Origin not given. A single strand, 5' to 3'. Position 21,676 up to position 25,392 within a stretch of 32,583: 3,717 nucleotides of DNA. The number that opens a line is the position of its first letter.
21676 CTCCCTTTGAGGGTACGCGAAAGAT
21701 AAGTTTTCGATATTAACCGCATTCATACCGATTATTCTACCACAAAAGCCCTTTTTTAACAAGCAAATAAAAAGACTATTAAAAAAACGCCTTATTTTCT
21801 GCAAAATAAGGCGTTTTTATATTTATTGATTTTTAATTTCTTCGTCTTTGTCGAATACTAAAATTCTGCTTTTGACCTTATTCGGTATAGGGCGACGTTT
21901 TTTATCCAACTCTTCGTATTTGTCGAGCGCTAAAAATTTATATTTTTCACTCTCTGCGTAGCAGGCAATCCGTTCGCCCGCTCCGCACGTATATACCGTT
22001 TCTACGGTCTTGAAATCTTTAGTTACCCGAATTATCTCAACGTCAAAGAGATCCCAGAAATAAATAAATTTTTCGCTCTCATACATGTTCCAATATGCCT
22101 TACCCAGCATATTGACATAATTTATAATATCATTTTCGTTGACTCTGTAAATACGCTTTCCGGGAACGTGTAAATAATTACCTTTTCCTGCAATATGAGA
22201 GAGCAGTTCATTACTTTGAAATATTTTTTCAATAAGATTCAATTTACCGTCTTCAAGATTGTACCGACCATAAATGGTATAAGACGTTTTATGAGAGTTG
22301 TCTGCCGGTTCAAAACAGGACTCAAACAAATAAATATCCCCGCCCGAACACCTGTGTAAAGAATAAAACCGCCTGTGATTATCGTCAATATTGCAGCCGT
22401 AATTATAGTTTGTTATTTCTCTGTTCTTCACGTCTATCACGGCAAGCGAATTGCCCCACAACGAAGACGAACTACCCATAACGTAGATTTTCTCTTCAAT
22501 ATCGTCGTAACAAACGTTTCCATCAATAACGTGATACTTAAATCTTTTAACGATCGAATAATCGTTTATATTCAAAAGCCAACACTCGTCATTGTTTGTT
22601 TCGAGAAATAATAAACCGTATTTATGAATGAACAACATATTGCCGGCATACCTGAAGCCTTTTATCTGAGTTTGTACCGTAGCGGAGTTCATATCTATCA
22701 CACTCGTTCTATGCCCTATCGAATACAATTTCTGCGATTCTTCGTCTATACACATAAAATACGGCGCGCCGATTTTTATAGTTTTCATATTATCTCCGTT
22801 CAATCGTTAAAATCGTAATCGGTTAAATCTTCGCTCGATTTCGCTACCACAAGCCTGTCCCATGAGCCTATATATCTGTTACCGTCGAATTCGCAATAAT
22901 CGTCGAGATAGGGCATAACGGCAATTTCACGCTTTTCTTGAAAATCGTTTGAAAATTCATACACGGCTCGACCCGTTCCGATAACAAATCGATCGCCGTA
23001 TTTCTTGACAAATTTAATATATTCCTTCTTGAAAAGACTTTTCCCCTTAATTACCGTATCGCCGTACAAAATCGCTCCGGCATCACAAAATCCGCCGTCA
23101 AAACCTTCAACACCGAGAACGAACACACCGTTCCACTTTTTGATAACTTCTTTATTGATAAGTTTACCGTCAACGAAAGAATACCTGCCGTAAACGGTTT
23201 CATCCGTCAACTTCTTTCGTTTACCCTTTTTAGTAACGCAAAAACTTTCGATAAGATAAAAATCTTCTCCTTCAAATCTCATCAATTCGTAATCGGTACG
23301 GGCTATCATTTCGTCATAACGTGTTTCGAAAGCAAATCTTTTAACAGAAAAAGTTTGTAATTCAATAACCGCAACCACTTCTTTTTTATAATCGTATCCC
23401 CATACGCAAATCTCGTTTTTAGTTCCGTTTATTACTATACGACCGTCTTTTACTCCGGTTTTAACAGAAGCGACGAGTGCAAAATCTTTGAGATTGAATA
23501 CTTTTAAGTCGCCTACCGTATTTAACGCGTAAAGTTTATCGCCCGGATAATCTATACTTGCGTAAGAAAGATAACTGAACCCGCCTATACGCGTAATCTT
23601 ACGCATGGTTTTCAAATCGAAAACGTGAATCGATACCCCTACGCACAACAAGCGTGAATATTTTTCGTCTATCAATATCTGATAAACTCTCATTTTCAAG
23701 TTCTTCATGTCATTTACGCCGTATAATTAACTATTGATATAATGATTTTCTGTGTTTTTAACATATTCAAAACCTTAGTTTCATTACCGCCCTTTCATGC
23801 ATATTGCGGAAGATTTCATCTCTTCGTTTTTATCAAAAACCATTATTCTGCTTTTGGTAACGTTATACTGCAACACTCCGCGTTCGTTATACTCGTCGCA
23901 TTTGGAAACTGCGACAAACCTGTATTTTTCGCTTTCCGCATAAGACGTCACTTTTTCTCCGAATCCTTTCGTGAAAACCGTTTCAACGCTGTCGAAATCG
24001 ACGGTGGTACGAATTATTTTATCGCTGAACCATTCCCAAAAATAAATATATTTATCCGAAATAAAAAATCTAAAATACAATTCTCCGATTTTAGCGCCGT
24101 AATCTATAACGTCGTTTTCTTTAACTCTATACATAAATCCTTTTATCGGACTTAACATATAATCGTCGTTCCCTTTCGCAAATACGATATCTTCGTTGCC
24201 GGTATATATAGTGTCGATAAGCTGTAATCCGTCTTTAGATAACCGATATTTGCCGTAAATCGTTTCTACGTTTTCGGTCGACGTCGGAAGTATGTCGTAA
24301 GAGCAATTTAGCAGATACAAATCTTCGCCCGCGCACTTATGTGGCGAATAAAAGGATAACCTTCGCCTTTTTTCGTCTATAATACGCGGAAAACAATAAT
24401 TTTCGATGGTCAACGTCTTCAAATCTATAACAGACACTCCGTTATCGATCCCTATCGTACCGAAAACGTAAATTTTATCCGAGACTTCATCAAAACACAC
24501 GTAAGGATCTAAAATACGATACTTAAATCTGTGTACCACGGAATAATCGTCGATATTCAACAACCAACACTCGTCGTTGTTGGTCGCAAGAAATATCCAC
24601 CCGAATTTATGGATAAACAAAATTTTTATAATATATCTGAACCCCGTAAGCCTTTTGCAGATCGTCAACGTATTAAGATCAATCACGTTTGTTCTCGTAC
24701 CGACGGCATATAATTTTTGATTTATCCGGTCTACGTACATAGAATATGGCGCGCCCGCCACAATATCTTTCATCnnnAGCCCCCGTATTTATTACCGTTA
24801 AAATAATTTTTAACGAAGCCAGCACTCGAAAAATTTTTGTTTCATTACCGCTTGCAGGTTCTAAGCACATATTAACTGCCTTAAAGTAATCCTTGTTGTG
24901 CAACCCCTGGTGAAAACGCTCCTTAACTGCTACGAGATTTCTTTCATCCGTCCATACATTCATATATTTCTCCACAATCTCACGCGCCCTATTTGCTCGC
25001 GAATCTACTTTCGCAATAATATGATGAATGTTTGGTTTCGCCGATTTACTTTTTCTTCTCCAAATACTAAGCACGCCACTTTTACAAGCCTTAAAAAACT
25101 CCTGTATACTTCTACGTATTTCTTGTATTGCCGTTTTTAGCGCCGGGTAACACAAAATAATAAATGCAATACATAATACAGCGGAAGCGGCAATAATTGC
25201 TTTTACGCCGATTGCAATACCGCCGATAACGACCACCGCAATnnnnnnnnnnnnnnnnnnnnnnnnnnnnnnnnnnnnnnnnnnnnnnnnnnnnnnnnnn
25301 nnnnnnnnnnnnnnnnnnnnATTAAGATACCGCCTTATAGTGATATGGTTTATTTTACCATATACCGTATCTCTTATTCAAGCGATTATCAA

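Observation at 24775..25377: Start-less RHS core-end remnant fused to an xHH (AHH-like) HNH/EndoVII nuclease through a membrane-like linker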

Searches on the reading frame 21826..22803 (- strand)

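Call 5: search_protein_families(library=pfam, proteins=[window:21826-22803:-], max_evalue=10)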
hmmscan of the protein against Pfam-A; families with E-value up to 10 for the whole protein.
window:21826-22803:- (326 aa): 1 family
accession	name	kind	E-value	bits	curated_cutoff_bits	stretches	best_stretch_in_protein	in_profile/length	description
PF11385.13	DUF3189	-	0.022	15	23.2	1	4-34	42-72/147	Protein of unknown function (DUF3189)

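Call 6: search_protein_families(library=ncbifam, proteins=[window:21826-22803:-], max_evalue=10)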
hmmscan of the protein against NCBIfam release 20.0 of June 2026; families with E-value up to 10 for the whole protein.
window:21826-22803:- (326 aa): 1 family
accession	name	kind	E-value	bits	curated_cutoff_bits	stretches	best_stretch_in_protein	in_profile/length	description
TIGR02276.1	beta_rpt_yvtn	repeat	0.081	12.9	27.85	1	104-130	4-27/42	beta-propeller repeat protein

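Call 20: search_protein_families(library=padloc, proteins=[window:21826-22803:-], max_evalue=1)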
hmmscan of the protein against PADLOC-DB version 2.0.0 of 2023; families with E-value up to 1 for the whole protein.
window:21826-22803:- (326 aa): 0 families

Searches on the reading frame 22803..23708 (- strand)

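Call 5: search_protein_families(library=pfam, proteins=[window:22803-23708:-], max_evalue=10)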
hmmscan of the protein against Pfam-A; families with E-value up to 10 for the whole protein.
window:22803-23708:- (302 aa): 0 families

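Call 6: search_protein_families(library=ncbifam, proteins=[window:22803-23708:-], max_evalue=10)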
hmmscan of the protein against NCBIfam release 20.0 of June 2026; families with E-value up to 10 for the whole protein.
window:22803-23708:- (302 aa): 1 family
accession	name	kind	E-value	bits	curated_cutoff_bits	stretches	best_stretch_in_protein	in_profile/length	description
NF052280.1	7_blade_YncE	equivalog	0.072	11.9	400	1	5-119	126-247/338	7-bladed beta-propeller protein YncE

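Call 20: search_protein_families(library=padloc, proteins=[window:22803-23708:-], max_evalue=1)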
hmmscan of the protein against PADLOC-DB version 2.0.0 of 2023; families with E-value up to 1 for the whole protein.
window:22803-23708:- (302 aa): 0 families

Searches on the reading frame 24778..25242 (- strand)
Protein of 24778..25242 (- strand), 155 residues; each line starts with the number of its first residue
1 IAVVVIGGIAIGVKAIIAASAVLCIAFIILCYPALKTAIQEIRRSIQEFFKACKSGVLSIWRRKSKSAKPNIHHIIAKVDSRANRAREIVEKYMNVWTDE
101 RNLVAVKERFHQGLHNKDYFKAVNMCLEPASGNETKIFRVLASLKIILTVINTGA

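Call 74: predict_structure(alignment_id=A6)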
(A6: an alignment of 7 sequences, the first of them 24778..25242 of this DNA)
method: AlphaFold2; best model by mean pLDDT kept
length: 155 residues; sequences in the alignment: 7
mean_pLDDT: 70.1   pTM: 0.53
mean pLDDT of the five models: 70.1, 69.4, 64.3, 63.1, 56.3
residues with pLDDT >= 90: 32; 70-90: 51; 50-70: 45; < 50: 27
segments of 3 or more residues with pLDDT < 50: 1-14, 60-65
pLDDT, mean of each block of 10 residues (from residue 1): 39 49 53 53 53 51 50 88 93 90 85 85 88 92 85 70
secondary structure, 60 per line:
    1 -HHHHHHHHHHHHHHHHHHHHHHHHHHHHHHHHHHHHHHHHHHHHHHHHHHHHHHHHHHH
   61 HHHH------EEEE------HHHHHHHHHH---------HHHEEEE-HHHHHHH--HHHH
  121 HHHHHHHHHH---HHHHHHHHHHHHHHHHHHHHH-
elements in order: H2-64 E71-74 H81-90 E103-106 H108-114 H117-130 H134-154
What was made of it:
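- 25138..25242 (-): Hydrophobic segment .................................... It follows directly after the predicted autocleavage site. Modelled as a helix at low confidence (call 74).
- On Tox-AHH (PF14412, HNH/EndoVII): The AF2 model places HH on strand 71-74, N on strand 103-106 and His on helix 108-114, with pLDDT 85-93 (call 74).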

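Call 76: fold_search(model_id=the predicted structure, library=pdb)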
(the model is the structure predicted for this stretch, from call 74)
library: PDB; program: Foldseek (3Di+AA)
matches with E <= 10: 2; with E <= 0.001: 0
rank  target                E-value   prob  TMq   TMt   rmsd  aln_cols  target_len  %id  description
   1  6ghc_B                1.9e+00  0.16  0.21  0.12   6.0        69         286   20  Modification dependent EcoKMcrA restriction endonuclease (released 2018-08-08)
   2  4uqv_L                6.3e+00  0.04  0.22  0.10  10.0        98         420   13  methanococcus jannaschii serine hydroxymethyl-transferase in complex with PLP (released 2014-07-30)
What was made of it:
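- On Tox-AHH (PF14412, HNH/EndoVII): The best Foldseek PDB hit is an HNH enzyme (EcoKMcrA), but at E=1.9 and probability 0.16 (call 76).
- Tried and rejected: The Foldseek search of the tip model was not significant (call 76).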
